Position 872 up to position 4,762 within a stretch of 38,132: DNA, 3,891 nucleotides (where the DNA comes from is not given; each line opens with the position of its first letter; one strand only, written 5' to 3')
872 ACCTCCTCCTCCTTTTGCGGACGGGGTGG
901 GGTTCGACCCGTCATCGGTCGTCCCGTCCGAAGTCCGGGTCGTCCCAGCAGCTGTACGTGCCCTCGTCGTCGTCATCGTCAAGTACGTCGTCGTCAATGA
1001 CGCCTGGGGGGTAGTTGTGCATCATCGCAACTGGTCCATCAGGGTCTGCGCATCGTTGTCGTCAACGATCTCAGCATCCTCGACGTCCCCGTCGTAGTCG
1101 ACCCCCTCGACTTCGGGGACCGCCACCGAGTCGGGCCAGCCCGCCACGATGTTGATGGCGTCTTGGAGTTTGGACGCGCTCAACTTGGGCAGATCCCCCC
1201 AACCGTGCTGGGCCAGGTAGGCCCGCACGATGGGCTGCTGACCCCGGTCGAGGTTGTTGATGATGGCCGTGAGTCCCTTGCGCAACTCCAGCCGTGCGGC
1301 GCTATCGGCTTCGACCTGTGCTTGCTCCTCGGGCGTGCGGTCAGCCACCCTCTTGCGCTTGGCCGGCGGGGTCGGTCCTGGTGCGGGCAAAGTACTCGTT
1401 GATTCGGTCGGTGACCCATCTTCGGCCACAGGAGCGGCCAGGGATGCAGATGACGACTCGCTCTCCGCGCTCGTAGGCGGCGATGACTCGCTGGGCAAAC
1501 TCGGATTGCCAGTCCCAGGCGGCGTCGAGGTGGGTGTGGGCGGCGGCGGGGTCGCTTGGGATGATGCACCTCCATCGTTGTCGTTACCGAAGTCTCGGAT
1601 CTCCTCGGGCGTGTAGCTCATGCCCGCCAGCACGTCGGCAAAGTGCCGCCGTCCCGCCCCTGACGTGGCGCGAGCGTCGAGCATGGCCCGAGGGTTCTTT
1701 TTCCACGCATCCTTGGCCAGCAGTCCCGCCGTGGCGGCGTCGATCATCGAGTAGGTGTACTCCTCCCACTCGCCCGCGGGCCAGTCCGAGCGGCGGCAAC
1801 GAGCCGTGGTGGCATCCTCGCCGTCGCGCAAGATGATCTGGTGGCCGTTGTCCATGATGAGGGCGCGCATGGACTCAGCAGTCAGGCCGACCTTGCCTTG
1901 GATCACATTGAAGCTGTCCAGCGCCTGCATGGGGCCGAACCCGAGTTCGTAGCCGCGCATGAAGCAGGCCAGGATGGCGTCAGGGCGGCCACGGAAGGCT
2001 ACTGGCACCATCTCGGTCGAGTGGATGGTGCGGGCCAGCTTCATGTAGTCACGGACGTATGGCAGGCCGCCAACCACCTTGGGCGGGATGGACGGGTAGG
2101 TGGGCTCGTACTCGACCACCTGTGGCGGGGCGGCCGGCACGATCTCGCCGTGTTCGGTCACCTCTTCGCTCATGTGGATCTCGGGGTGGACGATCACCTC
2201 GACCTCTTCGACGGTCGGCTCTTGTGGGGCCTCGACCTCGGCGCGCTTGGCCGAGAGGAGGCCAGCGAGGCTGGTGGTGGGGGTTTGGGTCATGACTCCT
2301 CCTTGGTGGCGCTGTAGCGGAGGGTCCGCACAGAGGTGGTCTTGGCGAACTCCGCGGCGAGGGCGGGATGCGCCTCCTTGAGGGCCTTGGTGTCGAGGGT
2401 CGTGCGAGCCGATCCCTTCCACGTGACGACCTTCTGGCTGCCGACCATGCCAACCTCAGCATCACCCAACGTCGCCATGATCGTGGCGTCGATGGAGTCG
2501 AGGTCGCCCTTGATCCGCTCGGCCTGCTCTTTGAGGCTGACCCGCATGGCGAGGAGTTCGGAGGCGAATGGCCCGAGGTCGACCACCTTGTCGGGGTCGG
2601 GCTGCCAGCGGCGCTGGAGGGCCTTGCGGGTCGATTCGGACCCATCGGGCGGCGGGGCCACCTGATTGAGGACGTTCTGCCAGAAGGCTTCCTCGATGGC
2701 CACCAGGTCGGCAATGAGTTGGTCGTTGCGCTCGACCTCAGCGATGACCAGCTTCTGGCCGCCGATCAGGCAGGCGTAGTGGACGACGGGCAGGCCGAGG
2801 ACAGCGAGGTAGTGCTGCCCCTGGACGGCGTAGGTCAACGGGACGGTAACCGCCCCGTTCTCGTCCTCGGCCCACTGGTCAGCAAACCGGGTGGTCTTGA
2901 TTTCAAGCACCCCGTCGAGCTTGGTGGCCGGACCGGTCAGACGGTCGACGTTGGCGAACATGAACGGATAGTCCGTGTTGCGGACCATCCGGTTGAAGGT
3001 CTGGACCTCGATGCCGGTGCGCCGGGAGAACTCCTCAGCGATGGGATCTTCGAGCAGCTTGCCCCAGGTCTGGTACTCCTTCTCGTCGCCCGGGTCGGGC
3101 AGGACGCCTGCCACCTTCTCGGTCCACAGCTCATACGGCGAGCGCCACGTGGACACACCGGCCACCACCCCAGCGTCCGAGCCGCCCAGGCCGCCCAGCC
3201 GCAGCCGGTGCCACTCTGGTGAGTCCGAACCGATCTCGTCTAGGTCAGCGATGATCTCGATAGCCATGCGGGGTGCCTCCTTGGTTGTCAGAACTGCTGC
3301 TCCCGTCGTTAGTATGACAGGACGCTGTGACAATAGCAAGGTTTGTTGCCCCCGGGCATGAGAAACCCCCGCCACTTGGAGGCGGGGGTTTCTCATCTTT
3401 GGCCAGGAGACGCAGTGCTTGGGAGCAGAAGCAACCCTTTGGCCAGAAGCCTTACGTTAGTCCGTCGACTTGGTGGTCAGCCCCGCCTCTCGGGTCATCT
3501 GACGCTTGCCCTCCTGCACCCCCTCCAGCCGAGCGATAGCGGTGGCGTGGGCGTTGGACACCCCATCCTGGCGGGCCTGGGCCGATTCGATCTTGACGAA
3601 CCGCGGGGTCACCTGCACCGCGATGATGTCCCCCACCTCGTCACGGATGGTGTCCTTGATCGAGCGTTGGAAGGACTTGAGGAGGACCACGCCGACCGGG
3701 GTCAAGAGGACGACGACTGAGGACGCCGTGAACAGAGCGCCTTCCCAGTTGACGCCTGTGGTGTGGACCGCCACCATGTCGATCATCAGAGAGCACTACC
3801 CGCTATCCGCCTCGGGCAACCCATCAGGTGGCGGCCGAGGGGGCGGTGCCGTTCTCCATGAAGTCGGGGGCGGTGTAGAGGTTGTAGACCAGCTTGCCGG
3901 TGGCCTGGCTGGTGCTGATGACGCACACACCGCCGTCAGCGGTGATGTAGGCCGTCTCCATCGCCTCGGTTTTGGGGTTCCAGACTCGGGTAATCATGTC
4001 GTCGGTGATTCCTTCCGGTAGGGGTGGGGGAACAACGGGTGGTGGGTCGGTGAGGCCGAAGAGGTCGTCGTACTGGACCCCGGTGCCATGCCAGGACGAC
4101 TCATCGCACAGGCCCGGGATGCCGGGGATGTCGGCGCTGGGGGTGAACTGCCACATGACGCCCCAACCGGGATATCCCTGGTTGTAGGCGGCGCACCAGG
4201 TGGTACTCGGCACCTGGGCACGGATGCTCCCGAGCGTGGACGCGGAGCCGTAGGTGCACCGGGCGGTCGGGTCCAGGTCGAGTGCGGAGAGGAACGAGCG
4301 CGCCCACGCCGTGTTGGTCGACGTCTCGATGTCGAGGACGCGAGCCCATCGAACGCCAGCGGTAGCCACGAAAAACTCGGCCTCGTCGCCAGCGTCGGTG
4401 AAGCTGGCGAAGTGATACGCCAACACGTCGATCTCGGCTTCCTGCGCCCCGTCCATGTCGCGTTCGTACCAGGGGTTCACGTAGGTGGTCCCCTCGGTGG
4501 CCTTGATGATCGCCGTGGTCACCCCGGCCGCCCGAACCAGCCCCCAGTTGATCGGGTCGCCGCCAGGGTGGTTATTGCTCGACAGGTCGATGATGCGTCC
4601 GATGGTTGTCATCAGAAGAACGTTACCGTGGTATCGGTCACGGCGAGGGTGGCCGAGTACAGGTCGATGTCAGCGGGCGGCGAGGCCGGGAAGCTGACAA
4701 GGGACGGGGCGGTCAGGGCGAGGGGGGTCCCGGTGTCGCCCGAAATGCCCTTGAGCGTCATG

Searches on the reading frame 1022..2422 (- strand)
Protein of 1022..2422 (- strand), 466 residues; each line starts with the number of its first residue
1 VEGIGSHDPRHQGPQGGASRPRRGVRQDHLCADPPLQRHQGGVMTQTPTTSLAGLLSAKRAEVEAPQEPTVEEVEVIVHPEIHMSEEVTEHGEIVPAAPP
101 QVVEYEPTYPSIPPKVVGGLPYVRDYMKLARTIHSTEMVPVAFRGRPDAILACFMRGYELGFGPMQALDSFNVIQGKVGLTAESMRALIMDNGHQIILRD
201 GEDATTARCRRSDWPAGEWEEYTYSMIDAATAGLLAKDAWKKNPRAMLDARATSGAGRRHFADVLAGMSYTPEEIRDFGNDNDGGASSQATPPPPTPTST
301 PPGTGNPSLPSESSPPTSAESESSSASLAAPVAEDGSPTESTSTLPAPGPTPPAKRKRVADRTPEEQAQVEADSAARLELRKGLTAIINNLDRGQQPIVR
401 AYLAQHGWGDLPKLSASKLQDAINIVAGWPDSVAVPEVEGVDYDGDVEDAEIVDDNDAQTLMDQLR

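Call 18: search_protein_families(library=phrogs, proteins=[window:1022-2422:-], max_evalue=0.001)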
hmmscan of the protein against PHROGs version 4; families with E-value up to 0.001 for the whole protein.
window:1022-2422:- (466 aa): 2 families
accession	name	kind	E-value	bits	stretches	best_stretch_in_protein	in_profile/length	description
phrog_561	-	DNA, RNA and nucleotide metabolism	3.5e-25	90.4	1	135-326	315-508/633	RecT-like ssDNA annealing protein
phrog_4171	-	DNA, RNA and nucleotide metabolism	4.6e-24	86.8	1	127-423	44-354/392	RecT-like ssDNA annealing protein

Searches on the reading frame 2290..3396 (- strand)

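Call 18: search_protein_families(library=phrogs, proteins=[window:2290-3396:-], max_evalue=0.001)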
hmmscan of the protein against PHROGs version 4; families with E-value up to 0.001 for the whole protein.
window:2290-3396:- (368 aa): 4 families
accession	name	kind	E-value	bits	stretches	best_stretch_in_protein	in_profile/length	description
phrog_434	-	DNA, RNA and nucleotide metabolism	8.2e-88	296.1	1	43-367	38-367/372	RecE-like recombination exonuclease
phrog_1956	-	unknown function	5e-15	56.5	1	275-361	5-90/93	-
phrog_149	-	DNA, RNA and nucleotide metabolism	1.9e-06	27.5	1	42-243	584-794/1242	exonuclease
phrog_6244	-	unknown function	3.3e-05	25.4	1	288-356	27-97/107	-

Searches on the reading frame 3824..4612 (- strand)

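Call 18: search_protein_families(library=phrogs, proteins=[window:3824-4612:-], max_evalue=0.001)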
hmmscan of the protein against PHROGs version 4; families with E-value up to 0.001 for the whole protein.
window:3824-4612:- (262 aa): 5 families
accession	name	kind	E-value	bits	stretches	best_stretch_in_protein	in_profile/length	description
phrog_291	-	lysis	1.1e-25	91.3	1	5-177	113-308/509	endolysin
phrog_6219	-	lysis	7.6e-19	69.4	1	6-170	3-182/326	endolysin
phrog_6745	-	lysis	7.1e-15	55.7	1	5-157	6-168/396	endolysin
phrog_35916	-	unknown function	8.5e-09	35.9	1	23-148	22-168/488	-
phrog_3084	-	lysis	1.6e-07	31.7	1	24-216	174-397/468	endolysin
